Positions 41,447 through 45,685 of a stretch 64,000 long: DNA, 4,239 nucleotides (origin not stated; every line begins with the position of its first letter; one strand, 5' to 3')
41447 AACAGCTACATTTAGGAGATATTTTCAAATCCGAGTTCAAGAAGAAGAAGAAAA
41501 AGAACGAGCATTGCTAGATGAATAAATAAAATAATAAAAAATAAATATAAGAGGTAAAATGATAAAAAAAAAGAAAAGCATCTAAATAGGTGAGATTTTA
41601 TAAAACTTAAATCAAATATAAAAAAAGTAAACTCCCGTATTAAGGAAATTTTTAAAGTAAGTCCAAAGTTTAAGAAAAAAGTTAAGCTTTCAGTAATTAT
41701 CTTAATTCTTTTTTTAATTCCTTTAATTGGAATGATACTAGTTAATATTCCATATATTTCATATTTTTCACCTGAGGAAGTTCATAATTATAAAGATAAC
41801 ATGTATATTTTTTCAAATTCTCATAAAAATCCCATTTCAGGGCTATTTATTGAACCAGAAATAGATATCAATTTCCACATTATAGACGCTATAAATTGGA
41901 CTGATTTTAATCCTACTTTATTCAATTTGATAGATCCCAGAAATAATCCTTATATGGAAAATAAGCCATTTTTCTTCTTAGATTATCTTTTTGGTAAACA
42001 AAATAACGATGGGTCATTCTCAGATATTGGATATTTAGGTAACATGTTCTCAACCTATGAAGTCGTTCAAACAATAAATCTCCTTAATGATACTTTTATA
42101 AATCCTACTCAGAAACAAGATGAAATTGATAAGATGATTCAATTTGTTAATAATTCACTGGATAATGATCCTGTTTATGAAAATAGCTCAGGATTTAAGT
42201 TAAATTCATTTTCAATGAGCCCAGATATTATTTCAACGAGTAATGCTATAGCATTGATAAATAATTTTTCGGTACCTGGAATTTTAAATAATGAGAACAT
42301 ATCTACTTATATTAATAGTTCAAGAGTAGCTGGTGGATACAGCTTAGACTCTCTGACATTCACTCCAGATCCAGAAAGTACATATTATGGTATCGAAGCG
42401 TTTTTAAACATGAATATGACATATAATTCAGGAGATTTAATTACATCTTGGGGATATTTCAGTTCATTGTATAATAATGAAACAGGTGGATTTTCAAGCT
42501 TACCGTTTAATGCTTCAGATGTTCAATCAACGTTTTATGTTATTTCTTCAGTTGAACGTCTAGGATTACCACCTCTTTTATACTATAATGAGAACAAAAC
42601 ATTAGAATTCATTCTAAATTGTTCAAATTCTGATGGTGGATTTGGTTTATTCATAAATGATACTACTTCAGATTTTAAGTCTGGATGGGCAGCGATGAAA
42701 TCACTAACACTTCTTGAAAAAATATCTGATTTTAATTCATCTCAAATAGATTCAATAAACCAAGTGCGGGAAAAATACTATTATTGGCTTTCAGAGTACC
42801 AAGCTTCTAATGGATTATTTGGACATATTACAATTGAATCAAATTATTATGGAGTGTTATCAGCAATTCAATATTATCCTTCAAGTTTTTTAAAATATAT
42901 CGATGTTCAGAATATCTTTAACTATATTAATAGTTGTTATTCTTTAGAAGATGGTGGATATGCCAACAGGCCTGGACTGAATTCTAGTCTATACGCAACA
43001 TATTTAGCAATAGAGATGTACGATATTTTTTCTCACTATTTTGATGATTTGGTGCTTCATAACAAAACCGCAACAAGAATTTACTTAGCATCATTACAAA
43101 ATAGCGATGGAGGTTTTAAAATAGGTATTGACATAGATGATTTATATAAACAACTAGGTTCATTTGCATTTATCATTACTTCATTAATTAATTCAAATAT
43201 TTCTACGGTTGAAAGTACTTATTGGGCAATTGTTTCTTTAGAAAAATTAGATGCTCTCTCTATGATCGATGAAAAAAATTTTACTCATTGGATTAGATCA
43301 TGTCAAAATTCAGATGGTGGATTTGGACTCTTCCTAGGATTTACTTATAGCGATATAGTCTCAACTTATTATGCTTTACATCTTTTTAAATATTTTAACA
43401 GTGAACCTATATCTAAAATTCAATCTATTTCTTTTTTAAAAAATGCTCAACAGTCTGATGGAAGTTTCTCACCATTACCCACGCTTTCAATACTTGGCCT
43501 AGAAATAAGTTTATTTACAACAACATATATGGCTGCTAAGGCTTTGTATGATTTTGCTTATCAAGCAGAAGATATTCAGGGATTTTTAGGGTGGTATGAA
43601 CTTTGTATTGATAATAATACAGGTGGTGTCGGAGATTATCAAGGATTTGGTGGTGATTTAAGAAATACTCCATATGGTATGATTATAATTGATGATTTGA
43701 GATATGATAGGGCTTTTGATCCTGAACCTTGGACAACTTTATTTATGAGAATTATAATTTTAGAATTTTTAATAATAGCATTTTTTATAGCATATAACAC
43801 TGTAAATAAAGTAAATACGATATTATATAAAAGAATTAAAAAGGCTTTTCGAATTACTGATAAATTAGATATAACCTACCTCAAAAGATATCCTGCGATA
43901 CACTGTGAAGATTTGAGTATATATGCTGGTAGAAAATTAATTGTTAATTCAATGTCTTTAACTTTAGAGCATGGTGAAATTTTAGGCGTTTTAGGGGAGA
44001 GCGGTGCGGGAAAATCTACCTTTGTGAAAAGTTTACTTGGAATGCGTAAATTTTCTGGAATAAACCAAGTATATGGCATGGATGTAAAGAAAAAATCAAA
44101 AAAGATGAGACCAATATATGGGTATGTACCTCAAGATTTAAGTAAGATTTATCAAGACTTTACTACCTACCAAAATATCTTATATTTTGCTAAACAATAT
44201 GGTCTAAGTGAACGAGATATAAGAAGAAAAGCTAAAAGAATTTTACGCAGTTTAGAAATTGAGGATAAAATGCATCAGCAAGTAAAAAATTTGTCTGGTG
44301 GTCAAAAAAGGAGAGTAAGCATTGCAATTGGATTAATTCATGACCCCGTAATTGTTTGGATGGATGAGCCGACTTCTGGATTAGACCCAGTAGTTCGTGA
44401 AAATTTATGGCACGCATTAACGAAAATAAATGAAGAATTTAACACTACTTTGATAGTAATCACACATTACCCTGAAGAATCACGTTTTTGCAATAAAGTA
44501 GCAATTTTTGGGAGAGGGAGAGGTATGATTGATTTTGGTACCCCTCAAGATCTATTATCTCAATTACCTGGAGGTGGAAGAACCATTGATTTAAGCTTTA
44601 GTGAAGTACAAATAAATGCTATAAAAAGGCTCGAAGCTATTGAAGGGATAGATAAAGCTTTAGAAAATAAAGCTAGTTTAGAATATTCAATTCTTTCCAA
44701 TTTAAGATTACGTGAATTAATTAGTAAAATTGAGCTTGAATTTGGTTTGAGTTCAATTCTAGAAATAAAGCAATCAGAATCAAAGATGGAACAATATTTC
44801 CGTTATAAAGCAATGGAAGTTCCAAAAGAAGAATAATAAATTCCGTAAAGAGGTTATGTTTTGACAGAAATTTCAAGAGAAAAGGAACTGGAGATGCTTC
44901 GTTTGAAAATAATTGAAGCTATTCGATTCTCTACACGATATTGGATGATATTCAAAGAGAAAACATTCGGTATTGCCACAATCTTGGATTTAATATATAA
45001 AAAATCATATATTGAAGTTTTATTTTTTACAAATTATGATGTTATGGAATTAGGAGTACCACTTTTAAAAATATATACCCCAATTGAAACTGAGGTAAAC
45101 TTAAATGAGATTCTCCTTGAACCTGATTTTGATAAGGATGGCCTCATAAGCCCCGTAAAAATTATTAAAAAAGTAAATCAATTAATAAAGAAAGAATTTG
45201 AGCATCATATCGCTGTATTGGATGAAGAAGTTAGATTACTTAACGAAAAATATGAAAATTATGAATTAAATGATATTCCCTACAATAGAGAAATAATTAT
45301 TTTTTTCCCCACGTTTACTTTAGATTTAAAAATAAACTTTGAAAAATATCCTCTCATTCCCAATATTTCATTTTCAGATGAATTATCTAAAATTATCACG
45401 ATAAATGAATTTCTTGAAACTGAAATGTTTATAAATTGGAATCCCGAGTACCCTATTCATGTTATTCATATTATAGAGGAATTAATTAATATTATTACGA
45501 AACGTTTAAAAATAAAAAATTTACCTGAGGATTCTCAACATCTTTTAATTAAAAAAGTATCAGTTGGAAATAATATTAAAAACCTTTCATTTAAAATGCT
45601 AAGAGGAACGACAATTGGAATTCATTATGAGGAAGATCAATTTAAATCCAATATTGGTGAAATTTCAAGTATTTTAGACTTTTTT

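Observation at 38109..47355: Unusual seven-gene ABC operon: two ABC-2 permeases, three NBD-type proteins (one fused to an extracellular toroid, one dead) and a longin-4TM protein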

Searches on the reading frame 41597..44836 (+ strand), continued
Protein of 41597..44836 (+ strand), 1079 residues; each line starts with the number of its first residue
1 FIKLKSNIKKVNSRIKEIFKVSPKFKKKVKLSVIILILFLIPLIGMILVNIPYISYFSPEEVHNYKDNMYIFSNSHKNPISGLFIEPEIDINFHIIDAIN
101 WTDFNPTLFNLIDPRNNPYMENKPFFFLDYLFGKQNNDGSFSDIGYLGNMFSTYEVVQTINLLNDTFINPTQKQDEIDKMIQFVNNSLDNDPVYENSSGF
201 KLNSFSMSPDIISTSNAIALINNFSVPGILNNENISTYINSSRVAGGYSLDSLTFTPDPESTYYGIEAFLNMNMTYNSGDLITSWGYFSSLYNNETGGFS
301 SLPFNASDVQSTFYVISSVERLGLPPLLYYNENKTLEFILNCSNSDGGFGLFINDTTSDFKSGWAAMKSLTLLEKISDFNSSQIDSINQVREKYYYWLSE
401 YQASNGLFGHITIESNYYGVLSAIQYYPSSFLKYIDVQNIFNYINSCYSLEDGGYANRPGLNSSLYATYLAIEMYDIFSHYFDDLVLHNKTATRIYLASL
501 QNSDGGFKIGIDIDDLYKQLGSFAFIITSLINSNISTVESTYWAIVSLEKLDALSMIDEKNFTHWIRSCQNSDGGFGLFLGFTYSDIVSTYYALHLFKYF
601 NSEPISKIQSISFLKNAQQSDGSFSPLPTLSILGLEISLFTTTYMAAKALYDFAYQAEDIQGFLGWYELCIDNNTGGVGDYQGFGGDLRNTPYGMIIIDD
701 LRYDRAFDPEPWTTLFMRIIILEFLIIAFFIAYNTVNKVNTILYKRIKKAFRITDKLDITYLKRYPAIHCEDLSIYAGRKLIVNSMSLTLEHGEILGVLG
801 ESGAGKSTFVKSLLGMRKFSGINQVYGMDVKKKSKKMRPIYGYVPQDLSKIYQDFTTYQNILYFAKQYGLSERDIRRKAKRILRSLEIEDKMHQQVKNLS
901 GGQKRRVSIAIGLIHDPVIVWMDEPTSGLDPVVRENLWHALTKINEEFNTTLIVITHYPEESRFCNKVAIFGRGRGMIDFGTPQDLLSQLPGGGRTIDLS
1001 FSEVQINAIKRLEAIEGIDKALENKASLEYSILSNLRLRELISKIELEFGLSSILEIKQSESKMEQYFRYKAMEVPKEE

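Call 55: search_protein_families(library=pfam, proteins=[L006:17507-18994:+, L006:19016-20551:+, L002:15661-16497:+, L002:16494-18134:+], max_evalue=0.001)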
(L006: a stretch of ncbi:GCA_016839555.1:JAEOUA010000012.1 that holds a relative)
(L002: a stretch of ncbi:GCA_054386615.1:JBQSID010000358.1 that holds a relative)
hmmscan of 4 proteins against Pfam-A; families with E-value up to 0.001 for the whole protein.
L006:17507-18994:+ (495 aa): 1 family
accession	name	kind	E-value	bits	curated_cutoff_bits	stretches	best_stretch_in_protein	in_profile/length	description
PF01565.28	FAD_binding_4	-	1.2e-22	80.6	26.4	1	46-188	1-139/139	FAD binding domain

L006:19016-20551:+ (511 aa): 3 families
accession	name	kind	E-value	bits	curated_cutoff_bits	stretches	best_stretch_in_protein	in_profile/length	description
PF02754.22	CCG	-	5.2e-26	91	20.6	2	178-258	1-84/85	Cysteine-rich domain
PF13183.11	Fer4_8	-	6.2e-07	30.3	27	1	17-113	2-68/68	4Fe-4S dicluster domain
PF13534.11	Fer4_17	-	0.00016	22.6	22.2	0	56-113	10-60/61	4Fe-4S dicluster domain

L002:15661-16497:+ (278 aa): 0 families

L002:16494-18134:+ (546 aa): 0 families

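Call 77: search_protein_families(library=padloc, proteins=[window:41600-44836:+], max_evalue=0.00001)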
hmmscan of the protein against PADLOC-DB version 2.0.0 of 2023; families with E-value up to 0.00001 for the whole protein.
window:41600-44836:+ (1078 aa): 2 families
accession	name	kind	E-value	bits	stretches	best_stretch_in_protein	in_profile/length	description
PDLC04135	mad3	-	3.3e-23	80.9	1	877-973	243-340/374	mads_3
PDLC04140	mad8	-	2.1e-08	32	1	777-960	12-236/314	mads_8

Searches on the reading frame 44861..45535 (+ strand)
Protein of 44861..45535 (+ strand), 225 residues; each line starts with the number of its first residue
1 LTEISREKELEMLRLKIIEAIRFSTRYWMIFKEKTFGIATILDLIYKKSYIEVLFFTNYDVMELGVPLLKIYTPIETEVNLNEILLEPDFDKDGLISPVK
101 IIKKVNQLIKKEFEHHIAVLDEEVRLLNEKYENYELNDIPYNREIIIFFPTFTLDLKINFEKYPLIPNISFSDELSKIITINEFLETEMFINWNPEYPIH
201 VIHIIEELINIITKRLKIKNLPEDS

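Call 37: search_protein_families(library=pfam, alignment_id=A3, max_evalue=10)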
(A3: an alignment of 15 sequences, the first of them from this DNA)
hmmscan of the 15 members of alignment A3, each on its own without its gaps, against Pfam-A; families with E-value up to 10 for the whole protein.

A. member 1, seq(225 aa): 0 families

B. families by the number of members that match (of 15 scanned): 10 families
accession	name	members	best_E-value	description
PF20158.4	Cas5fv_helical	3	0.096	Cas5fv helical domain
PF20683.2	DUF6819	2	0.1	Domain of unknown function (DUF6819)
PF13833.12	EF-hand_8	1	0.016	EF-hand domain pair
PF06148.17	COG2_N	1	0.03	COG2 N-terminal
PF11543.14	UN_NPL4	1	0.15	Nuclear pore localisation protein NPL4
PF15051.11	FAM198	1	0.17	FAM198 protein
PF12840.13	HTH_20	1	0.19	Helix-turn-helix domain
PF02346.21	Vac_Fusion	1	0.19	Chordopoxvirus multifunctional envelope protein A27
PF10557.15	Cullin_Nedd8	1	0.28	Cullin protein neddylation domain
PF14372.11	hAT-like_RNase-H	1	0.78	hAT-like transposase, RNase-H fold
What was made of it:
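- Tried and rejected: The P5 N-terminus against Pfam, member by member: nothing meaningful (call 37).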

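Call 38: search_solved_structures(query=A3, max_evalue=10, show_alignments=3)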
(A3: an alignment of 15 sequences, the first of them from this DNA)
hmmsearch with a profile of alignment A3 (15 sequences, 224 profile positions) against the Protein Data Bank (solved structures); distinct sequences matched with E-value up to 10: 91 (the best 60 are shown).
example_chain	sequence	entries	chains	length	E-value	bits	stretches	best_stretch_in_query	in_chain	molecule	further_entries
8bbj_C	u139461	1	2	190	0.34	13.7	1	68-110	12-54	Secretagogin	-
4oy4_A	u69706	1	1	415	0.53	13.1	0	79-111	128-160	Chimera protein of Calmodulin, GPF-like protein EosFP, and Myosin light chain kinase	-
2k0j_A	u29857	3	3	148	0.54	13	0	78-104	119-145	calmodulin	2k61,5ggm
7yv9_B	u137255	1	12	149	0.58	12.9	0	78-104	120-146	Calmodulin-1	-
2m3s_A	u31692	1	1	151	0.61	12.9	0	79-105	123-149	Calmodulin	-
6u3d_A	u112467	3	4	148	0.61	12.9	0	78-104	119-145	Calmodulin-1 | Calmodulin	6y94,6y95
6xy3_AAA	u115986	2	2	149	0.63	12.8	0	78-104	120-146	Calmodulin-1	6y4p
3u0k_A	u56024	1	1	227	0.88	12.3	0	78-104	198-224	RCaMP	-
6tv7_A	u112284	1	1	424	0.88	12.3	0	79-114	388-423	rsGCaMP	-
9mxd_A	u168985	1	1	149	0.96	12.2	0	78-104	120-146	Calmodulin-1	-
1y6w_A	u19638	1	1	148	1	12.1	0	78-104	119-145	Calmodulin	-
5oeo_A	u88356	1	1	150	1.1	12.1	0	78-104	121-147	Calmodulin-1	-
6u3a_A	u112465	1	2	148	1.1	12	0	78-104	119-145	Calmodulin-1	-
6hcs_A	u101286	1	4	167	1.2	12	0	79-106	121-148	Calmodulin-1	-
6dah_A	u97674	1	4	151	1.2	11.9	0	78-104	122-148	Calmodulin-1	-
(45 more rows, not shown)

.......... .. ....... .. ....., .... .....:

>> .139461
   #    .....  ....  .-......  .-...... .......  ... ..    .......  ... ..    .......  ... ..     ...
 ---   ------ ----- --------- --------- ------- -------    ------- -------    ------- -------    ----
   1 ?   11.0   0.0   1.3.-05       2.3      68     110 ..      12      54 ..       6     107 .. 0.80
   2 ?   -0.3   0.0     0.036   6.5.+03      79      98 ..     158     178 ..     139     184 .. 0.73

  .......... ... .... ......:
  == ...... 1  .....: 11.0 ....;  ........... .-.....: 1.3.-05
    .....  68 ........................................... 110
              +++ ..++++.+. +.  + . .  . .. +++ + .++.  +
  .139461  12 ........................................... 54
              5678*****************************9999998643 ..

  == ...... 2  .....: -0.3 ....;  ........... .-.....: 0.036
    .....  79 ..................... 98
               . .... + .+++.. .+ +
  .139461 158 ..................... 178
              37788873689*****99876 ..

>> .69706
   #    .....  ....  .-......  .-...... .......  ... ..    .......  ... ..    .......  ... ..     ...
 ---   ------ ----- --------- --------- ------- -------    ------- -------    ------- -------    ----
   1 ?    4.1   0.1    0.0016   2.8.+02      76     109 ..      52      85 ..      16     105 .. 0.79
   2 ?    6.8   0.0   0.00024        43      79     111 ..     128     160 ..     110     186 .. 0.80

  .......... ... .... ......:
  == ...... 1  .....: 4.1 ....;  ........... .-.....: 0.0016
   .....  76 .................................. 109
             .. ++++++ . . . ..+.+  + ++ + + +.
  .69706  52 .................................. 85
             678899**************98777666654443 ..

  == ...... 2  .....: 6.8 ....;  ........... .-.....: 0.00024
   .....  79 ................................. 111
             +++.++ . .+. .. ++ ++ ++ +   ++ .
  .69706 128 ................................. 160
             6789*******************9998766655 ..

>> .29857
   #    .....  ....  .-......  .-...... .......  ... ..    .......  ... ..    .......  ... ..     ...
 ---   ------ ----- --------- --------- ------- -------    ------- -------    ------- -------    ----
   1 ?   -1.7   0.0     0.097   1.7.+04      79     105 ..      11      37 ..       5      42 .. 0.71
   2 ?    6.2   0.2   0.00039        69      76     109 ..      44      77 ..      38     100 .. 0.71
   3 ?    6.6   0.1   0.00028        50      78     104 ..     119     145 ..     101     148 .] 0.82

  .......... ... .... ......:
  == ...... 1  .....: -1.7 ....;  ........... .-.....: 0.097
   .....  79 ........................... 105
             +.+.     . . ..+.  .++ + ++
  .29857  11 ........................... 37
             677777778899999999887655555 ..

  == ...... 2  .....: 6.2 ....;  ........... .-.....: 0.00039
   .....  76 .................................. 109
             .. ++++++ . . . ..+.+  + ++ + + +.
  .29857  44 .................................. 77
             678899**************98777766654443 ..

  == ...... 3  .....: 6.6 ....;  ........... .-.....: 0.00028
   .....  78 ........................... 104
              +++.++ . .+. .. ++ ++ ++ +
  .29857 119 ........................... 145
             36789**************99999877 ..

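Call 61: search_protein_representatives(alignment_id=A3)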
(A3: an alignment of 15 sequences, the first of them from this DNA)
Query: 15 sequences, 224 profile positions. Proteins with E-value up to 0.001 (for the whole library): 55; up to 1e-10: 30; up to 1e-30: 16. The best 55 are listed.
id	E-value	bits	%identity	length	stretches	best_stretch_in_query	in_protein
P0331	2.8e-99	347.6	-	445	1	2-224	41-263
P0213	7.6e-96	336.4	-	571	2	3-224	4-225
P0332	6.8e-95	333.3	-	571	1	2-223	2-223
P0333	1.7e-94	332.0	-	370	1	1-224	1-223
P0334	1.9e-91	322.0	-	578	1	5-218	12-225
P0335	3.0e-90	318.1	-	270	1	2-224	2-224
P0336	8.7e-89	313.3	-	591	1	4-222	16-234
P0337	3.6e-88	311.3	-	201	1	3-197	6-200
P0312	1.9e-77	276.2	-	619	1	4-213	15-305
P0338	3.4e-77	275.4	-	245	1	5-178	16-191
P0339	8.4e-71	254.5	-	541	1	3-220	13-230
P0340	4.9e-56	206.2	-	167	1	2-140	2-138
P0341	9.6e-56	205.2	-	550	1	5-224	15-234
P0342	1.4e-55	204.7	-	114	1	1-112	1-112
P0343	1.3e-47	178.7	-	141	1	4-103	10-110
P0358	6.3e-11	58.6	-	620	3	116-217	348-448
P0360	5.7e-10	55.5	-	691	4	117-214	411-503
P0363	3.9e-08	49.5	-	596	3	124-210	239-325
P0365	6.5e-07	45.5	-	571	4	115-208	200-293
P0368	6.0e-06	42.4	-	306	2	118-210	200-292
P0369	9.2e-06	41.8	-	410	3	98-211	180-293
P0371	2.1e-05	40.6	-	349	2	119-209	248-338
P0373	8.2e-05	38.7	-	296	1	117-221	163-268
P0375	9.8e-05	38.4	-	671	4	117-215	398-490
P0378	1.5e-04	37.8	-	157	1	115-209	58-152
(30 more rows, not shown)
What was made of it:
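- On UBC / RWD / UEV superfamily (P5 N-terminus): The P5-N profile finds distant proteins at library-wide E of 6e-11 to 9e-4 (call 61).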

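Call 62: search_protein_families(library=pfam, proteins=[P0358, P0360, P0363, P0365, P0368, P0369, P0371, P0373, P0375, P0378], max_evalue=0.01)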
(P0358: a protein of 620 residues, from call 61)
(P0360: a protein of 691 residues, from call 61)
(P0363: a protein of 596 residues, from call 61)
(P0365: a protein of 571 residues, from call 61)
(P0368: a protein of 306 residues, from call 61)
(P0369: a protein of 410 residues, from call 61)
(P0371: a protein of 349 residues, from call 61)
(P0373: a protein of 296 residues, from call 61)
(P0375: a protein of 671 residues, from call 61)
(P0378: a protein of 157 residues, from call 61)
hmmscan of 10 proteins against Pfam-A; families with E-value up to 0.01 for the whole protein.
P0358 (620 aa): 5 families
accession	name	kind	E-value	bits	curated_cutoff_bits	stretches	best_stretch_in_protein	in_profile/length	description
PF00179.31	UQ_con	-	4.3e-12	46.2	27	2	36-101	40-111/140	Ubiquitin-conjugating enzyme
PF05773.27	RWD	-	5.4e-09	36.7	22.8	1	460-543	44-108/112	RWD domain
PF23009.1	UBC_like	-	0.0002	21.7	27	1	478-528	15-65/85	Ubiquitin conjugating domain-like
PF06113.17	BRE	-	0.00047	19.6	25.8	0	44-94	56-113/320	Brain and reproductive organ-expressed protein (BRE)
PF09765.14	FANCL_d1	-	0.0059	17.1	23.8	0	470-546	16-86/89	FANCL UBC-like domain 1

P0360 (691 aa): 3 families
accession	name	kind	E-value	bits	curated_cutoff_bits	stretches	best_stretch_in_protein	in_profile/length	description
PF05773.27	RWD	-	2.6e-05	24.8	22.8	1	511-590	9-89/112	RWD domain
PF00179.31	UQ_con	-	0.00059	19.9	27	0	551-605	47-104/140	Ubiquitin-conjugating enzyme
PF13639.12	zf-RING_2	-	0.0045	17.7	27.3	1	55-99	2-43/44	Ring finger domain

P0363 (596 aa): 5 families
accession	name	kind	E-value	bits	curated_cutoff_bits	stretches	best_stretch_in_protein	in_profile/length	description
PF05773.27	RWD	-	1.6e-10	41.5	22.8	2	434-516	8-101/112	RWD domain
PF00179.31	UQ_con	-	1.1e-05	25.5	27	0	38-95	44-107/140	Ubiquitin-conjugating enzyme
PF23009.1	UBC_like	-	7.9e-05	23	27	0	459-509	16-66/85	Ubiquitin conjugating domain-like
PF08694.16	UFC1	-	0.00058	20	25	0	21-62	53-96/155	Ubiquitin-fold modifier-conjugating enzyme 1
PF21539.2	Med15_C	-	0.0055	17.5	23.9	0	445-508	26-89/110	ARC105/Med15 mediator subunit C-terminal domain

P0365 (571 aa): 3 families
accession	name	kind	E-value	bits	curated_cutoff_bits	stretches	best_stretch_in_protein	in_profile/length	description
PF00179.31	UQ_con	-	5.8e-08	32.9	27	2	417-459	25-69/140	Ubiquitin-conjugating enzyme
PF05773.27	RWD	-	5.9e-08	33.3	22.8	1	402-483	6-95/112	RWD domain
PF23009.1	UBC_like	-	0.0072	16.7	27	0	428-465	14-51/85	Ubiquitin conjugating domain-like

P0368 (306 aa): 1 family
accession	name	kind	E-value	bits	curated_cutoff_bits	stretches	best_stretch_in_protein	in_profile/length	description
PF00179.31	UQ_con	-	0.0098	15.9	27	0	38-65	44-71/140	Ubiquitin-conjugating enzyme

P0369 (410 aa): 1 family
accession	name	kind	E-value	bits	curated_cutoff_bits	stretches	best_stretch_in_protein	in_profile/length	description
PF00179.31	UQ_con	-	2.6e-07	30.8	27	1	38-94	44-106/140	Ubiquitin-conjugating enzyme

P0371 (349 aa): 1 family
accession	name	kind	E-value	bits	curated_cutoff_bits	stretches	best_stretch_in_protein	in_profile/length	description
PF00179.31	UQ_con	-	9.6e-06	25.7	27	1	41-114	44-118/140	Ubiquitin-conjugating enzyme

P0373 (296 aa): 0 families

P0375 (671 aa): 3 families
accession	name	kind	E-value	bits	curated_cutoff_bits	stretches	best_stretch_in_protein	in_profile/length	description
PF16677.11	GP3_package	-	0.0025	18.4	29.4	0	455-491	42-77/105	DNA-packaging protein gp3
PF13639.12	zf-RING_2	-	0.0089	16.7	27.3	1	8-38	20-43/44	Ring finger domain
PF00179.31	UQ_con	-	0.01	15.9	27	0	529-559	37-67/140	Ubiquitin-conjugating enzyme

P0378 (157 aa): 0 families
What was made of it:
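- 44861..45535 (+): P5 N-terminal region (residues 1-225): two alpha-beta(3-4)-alpha modules. Module 2 is a UBC/RWD-superfamily domain with invariant E161, Y163, P164 and P167. Module 1 has an invariant PDxDxDG loop. The ten distant hits scanned are mostly multi-repeat UQ_con/RWD/UBC_like proteins (call 62).
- On UBC / RWD / UEV superfamily (P5 N-terminus): Eight of the ten scanned have Pfam UQ_con, RWD, UBC_like or FANCL_d1 hits (call 62), though several are weak or below the Pfam cut-offs.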
